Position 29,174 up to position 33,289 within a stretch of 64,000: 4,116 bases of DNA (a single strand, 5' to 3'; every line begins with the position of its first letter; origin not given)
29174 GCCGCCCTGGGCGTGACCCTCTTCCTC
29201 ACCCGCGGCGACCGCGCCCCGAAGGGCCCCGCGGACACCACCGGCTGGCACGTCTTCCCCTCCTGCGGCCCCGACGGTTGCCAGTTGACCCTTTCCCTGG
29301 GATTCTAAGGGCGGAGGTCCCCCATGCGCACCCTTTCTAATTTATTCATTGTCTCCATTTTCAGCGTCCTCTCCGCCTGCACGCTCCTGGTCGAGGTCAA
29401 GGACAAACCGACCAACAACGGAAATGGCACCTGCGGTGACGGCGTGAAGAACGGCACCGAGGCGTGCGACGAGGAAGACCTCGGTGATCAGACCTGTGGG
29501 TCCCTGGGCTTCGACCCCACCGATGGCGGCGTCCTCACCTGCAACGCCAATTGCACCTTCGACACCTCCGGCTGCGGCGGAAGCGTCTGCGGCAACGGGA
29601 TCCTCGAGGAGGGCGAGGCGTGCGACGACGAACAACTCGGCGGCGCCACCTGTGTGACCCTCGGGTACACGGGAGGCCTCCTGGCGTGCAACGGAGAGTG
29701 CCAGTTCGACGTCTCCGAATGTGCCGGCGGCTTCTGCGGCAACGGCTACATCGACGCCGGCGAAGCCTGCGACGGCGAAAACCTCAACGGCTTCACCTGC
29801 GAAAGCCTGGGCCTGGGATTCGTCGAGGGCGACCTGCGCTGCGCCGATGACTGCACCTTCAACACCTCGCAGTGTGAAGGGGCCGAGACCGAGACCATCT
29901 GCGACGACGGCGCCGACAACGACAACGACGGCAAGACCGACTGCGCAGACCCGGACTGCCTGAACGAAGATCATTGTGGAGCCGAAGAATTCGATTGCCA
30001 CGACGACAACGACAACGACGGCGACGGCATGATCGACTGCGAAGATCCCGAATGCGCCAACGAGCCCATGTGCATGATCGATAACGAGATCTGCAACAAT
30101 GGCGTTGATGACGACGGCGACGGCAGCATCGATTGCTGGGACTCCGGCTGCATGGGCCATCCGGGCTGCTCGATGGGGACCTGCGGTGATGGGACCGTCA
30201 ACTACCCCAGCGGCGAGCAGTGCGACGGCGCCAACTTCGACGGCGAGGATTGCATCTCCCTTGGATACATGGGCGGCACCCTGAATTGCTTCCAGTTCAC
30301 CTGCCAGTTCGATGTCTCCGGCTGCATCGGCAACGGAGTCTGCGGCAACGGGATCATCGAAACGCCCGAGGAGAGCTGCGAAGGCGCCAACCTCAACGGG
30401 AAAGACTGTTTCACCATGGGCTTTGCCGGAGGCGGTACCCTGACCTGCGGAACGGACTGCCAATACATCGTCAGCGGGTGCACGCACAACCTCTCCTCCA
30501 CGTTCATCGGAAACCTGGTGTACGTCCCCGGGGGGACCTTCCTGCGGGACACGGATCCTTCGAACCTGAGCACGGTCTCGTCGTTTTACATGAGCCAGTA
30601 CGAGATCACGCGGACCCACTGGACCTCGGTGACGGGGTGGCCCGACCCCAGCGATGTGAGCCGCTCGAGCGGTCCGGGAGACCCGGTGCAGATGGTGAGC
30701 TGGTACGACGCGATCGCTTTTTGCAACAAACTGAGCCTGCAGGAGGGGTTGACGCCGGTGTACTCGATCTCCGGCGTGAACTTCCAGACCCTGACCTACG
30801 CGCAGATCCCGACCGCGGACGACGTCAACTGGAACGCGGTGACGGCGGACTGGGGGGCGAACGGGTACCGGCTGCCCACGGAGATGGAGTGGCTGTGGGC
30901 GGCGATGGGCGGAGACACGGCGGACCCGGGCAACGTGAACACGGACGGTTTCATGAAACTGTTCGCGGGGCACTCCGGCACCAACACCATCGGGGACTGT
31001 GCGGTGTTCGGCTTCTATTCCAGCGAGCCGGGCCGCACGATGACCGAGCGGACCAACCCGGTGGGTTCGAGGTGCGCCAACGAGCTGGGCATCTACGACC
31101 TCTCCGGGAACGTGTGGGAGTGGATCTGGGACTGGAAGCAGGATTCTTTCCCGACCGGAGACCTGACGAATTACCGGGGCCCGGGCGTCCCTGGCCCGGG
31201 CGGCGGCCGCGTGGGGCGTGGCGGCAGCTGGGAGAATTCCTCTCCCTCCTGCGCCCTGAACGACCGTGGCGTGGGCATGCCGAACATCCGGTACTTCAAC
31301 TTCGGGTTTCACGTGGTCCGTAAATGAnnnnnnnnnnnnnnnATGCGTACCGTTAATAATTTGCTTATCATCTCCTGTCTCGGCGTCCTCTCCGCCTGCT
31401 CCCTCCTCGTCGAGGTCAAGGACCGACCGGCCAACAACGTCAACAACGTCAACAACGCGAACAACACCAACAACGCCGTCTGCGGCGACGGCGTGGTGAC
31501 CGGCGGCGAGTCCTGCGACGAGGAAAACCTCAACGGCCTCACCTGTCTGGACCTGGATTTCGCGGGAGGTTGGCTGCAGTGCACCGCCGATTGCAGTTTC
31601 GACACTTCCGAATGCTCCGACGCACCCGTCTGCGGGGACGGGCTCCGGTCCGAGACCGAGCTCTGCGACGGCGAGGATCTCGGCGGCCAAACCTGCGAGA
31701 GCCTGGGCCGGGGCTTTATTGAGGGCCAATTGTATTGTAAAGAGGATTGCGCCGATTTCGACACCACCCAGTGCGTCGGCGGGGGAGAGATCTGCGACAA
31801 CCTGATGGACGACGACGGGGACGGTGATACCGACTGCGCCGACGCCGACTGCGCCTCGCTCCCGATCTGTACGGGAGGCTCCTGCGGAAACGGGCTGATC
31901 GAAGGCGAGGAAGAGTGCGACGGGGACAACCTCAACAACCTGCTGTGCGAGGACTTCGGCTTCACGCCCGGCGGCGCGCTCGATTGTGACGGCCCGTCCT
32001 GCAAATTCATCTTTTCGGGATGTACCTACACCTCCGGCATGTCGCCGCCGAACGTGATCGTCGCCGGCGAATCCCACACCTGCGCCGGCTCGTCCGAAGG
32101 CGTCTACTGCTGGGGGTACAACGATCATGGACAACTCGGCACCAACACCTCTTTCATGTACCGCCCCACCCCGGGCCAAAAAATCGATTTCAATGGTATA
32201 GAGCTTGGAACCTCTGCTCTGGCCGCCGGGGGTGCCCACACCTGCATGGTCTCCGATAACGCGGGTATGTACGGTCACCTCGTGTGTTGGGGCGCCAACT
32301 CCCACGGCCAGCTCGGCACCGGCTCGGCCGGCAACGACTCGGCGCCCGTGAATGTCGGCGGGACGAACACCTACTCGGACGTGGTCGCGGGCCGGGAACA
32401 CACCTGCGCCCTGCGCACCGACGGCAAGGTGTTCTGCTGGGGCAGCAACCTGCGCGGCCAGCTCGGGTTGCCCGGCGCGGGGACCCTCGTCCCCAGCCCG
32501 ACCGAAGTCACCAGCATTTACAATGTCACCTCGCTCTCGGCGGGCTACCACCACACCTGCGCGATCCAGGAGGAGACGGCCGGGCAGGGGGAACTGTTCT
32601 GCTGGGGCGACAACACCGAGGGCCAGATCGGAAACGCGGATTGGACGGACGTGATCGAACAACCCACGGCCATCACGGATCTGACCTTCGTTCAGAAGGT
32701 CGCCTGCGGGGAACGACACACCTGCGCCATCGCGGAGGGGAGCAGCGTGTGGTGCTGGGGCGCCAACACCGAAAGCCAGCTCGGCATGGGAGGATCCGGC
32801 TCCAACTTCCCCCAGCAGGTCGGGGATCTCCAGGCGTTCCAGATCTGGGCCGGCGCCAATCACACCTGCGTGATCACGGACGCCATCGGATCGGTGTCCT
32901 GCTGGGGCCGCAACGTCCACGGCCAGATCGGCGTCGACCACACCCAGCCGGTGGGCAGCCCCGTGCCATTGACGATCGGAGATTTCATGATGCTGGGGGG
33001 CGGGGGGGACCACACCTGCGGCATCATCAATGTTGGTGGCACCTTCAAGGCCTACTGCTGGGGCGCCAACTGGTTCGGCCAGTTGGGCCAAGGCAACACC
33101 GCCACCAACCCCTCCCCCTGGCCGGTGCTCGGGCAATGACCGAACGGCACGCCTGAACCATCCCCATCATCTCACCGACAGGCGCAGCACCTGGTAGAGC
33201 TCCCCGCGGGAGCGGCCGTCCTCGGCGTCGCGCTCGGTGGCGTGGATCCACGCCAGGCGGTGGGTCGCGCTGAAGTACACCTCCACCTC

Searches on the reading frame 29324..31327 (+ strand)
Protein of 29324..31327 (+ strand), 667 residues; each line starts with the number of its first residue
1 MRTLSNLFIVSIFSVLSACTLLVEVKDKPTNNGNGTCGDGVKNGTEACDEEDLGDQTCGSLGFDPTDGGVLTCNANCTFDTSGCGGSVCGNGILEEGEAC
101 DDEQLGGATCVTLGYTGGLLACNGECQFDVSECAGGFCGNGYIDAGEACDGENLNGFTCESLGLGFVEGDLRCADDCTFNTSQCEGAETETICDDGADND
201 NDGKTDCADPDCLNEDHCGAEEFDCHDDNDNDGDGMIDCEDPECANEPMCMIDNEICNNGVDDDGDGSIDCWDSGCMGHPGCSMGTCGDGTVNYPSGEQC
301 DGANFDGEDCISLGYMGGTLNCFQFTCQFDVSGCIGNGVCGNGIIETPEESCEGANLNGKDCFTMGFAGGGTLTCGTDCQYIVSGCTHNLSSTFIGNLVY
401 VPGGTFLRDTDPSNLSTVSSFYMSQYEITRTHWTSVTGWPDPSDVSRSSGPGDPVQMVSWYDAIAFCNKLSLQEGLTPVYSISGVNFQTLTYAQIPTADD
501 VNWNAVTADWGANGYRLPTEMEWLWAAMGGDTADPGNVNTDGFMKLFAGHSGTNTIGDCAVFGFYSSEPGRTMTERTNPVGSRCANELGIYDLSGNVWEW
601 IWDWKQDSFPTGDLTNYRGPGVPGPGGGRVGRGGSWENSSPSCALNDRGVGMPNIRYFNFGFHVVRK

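Call 46: search_protein_families(library=pfam, proteins=[window:29324-31327:+], max_evalue=0.001)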
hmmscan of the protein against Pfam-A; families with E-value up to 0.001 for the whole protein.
window:29324-31327:+ (667 aa): 1 family
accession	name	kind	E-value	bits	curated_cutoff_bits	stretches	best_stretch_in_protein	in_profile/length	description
PF03781.23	FGE-sulfatase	-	8.1e-32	111.3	23.3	1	398-666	5-255/255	Sulfatase-modifying factor enzyme 1-like domain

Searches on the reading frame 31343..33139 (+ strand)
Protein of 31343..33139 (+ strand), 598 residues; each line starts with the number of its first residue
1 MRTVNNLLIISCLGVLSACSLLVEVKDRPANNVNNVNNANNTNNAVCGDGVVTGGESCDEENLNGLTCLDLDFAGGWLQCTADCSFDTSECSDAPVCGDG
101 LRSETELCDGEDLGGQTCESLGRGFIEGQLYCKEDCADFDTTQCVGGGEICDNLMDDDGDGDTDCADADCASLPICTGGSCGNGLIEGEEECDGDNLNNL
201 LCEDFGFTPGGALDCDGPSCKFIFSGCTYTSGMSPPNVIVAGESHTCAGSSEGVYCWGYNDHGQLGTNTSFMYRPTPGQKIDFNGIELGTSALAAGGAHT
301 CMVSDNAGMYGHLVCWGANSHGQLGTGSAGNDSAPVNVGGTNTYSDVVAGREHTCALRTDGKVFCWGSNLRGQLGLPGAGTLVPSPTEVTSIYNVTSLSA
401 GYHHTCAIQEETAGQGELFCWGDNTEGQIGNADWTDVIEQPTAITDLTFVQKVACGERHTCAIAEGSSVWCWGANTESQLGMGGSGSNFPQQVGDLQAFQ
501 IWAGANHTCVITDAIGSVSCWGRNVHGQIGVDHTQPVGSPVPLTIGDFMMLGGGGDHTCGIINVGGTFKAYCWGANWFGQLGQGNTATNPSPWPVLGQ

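Call 46: search_protein_families(library=pfam, proteins=[window:31343-33139:+], max_evalue=0.001)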
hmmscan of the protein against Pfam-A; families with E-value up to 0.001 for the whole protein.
window:31343-33139:+ (598 aa): 4 families
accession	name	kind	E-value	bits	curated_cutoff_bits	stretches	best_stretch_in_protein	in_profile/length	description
PF25390.1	WD40_RLD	-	1.8e-82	278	150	2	239-558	36-361/363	RCC1-like domain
PF00415.24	RCC1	-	5.3e-51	171.4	21.7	5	415-463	1-50/50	Regulator of chromosome condensation (RCC1) repeat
PF13540.12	RCC1_2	-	6.6e-44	147.1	22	5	345-373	2-30/30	Regulator of chromosome condensation (RCC1) repeat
PF25384.1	Alsin_RLD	-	8.3e-11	42.2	100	0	305-399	236-327/405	Alsin RCC1-like domain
